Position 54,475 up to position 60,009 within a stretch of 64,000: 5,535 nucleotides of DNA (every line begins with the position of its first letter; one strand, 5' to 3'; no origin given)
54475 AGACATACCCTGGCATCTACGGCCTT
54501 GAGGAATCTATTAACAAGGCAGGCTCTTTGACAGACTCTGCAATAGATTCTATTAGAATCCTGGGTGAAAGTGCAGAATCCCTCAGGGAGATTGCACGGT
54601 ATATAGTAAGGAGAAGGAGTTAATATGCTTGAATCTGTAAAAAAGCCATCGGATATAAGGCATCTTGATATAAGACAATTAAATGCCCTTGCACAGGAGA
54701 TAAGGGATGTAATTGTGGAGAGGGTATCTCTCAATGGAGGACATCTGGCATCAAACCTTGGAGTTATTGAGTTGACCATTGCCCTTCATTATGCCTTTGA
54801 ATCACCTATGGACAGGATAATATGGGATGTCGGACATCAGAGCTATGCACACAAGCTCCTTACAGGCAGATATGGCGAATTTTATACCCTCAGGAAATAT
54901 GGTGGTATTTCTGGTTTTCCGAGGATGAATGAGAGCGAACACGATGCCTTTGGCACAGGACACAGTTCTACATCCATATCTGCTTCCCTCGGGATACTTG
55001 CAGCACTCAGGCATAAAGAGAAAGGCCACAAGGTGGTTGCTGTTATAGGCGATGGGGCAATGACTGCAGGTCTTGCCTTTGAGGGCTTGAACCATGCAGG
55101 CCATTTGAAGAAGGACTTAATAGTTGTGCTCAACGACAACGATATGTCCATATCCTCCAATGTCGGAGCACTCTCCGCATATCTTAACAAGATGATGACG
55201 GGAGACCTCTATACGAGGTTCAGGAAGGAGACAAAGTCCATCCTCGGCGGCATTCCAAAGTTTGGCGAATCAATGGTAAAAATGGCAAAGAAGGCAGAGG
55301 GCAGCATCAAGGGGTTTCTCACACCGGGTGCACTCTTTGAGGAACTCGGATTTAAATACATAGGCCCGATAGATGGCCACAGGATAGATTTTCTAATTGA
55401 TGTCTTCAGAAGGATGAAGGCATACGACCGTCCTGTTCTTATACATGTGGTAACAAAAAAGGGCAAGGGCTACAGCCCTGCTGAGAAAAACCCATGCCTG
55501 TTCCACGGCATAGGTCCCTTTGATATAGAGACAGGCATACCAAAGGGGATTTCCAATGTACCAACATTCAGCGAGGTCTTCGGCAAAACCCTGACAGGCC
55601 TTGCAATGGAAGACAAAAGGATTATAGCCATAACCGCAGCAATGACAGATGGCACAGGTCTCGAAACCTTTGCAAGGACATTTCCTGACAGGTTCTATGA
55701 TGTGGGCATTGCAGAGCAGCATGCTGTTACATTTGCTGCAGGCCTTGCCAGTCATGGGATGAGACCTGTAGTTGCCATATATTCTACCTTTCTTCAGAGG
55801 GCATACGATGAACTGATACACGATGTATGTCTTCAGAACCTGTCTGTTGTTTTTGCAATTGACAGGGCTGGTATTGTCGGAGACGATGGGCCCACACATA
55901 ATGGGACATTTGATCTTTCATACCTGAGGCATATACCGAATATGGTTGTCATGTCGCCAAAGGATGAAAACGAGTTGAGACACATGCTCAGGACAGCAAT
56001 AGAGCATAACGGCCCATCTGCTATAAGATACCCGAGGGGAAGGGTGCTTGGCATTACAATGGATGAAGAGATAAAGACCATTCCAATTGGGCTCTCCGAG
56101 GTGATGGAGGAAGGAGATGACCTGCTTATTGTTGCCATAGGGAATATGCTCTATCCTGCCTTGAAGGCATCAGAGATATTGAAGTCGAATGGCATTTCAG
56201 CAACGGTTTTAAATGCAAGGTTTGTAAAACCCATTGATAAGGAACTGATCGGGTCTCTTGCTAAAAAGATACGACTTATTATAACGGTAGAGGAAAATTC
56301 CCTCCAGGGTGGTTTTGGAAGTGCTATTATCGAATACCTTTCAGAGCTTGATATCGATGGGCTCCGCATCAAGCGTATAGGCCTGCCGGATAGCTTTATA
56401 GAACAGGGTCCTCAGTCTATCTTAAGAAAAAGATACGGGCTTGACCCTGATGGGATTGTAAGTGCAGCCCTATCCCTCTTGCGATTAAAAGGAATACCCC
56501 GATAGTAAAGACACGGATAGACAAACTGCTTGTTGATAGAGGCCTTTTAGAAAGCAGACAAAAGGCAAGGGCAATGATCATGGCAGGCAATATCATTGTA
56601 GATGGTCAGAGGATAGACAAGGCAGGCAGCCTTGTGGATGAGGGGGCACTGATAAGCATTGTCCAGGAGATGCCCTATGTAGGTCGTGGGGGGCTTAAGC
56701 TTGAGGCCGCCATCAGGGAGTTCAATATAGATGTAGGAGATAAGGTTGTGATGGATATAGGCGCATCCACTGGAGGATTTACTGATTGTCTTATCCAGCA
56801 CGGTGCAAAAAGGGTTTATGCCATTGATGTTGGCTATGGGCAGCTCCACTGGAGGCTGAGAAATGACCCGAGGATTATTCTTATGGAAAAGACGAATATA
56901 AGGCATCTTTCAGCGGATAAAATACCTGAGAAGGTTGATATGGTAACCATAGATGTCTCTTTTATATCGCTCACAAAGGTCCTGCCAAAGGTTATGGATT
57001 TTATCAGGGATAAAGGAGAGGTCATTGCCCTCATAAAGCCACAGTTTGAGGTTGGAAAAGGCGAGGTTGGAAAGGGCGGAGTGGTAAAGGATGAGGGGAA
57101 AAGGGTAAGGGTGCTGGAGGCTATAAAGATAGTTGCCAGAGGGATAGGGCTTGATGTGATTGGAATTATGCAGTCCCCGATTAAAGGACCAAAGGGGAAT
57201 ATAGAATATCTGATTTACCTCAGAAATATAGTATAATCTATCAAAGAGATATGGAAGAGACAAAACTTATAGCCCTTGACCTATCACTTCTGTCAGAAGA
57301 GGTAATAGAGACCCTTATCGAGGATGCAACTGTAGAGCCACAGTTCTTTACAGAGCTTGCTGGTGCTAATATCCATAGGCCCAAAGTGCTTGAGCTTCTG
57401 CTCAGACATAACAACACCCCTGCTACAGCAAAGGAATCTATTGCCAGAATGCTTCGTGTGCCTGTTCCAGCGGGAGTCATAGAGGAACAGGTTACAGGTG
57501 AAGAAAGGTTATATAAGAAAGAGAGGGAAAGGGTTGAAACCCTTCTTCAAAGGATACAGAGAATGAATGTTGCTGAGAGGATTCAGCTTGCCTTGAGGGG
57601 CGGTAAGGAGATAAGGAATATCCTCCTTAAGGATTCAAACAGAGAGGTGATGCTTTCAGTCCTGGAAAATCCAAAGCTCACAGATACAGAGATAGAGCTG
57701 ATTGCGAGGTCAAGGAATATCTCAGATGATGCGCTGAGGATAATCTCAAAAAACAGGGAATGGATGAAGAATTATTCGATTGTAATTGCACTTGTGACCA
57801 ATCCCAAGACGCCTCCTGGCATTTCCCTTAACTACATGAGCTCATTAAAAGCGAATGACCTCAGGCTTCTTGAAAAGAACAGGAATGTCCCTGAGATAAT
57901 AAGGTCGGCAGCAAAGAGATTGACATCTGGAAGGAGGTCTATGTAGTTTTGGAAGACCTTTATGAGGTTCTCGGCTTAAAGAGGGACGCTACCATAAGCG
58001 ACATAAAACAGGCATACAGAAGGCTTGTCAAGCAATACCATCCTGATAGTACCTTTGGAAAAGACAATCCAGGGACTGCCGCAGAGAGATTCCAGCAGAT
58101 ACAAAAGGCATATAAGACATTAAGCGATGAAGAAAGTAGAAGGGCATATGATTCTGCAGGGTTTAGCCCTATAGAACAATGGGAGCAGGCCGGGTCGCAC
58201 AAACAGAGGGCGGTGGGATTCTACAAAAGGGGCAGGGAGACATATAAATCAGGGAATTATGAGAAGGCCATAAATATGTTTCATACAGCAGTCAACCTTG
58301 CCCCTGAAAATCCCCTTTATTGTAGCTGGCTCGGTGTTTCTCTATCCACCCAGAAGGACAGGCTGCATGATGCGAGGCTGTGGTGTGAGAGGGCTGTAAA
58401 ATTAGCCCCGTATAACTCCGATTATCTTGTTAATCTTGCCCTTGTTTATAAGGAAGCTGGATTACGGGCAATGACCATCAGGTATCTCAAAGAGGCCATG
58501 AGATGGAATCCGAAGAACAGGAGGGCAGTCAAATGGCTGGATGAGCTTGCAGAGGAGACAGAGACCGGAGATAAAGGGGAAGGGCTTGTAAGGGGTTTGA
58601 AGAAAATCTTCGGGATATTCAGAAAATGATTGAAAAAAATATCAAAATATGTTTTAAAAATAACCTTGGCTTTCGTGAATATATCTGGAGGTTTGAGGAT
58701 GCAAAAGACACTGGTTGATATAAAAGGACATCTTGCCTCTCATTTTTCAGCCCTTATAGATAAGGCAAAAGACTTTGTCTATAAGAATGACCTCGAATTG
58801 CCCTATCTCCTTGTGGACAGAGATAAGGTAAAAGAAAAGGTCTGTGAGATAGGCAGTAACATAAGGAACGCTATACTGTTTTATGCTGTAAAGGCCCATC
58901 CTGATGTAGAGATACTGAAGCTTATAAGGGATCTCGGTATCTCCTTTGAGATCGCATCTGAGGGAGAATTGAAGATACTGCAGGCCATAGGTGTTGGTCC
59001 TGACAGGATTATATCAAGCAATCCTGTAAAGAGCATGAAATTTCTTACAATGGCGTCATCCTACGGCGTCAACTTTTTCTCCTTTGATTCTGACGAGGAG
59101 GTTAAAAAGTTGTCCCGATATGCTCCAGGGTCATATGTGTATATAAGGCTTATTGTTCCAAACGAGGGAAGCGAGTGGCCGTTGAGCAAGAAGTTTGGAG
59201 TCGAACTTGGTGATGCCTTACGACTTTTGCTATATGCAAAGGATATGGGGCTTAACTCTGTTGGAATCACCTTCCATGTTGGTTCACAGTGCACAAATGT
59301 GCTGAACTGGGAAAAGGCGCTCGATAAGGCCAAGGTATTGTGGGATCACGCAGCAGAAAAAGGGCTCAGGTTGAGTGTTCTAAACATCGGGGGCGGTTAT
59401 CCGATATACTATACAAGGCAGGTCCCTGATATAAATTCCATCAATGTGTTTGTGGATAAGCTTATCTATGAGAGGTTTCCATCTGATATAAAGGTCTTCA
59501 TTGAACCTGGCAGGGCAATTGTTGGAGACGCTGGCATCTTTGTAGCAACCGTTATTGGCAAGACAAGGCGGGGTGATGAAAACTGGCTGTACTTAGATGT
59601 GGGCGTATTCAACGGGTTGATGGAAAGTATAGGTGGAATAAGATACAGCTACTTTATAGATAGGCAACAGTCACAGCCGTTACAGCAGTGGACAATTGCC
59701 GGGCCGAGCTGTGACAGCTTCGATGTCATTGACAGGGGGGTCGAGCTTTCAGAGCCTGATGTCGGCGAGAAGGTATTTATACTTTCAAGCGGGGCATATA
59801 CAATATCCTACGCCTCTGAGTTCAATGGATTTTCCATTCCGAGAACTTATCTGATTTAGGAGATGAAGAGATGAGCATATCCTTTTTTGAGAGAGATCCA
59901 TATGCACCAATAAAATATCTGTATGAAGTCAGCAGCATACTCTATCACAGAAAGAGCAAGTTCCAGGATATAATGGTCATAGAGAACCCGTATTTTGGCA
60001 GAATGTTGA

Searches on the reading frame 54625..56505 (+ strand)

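Call 59: search_protein_families(library=pfam, proteins=[window:54625-56505:+], max_evalue=0.00001)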
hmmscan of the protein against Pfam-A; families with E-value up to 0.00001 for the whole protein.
window:54625-56505:+ (626 aa): 4 families
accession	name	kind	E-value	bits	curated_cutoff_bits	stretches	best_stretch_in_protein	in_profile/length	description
PF13292.11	DXP_synthase_N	-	4.7e-121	403.7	21.2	1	2-277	1-274/274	1-deoxy-D-xylulose-5-phosphate synthase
PF02779.29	Transket_pyr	-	4.4e-52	176.7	27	1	314-473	4-171/174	Transketolase, pyrimidine binding domain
PF02780.25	Transketolase_C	-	4.3e-34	117.5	25.9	1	492-611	4-124/124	Transketolase, C-terminal domain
PF00456.26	Transketolase_N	-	8.8e-06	25.4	22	0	133-181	143-192/334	Transketolase, thiamine diphosphate binding domain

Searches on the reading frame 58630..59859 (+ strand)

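Call 59: search_protein_families(library=pfam, proteins=[window:58630-59859:+], max_evalue=0.00001)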
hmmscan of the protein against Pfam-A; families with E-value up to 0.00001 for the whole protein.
window:58630-59859:+ (409 aa): 2 families
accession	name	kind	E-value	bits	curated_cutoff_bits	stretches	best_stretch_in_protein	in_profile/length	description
PF02784.22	Orn_Arg_deC_N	-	1.5e-52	178.8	23.4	1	65-299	2-247/247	Pyridoxal-dependent decarboxylase, pyridoxal binding domain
PF00278.28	Orn_DAP_Arg_deC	-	8.2e-14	52.1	23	1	172-388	5-95/95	Pyridoxal-dependent decarboxylase, C-terminal sheet domain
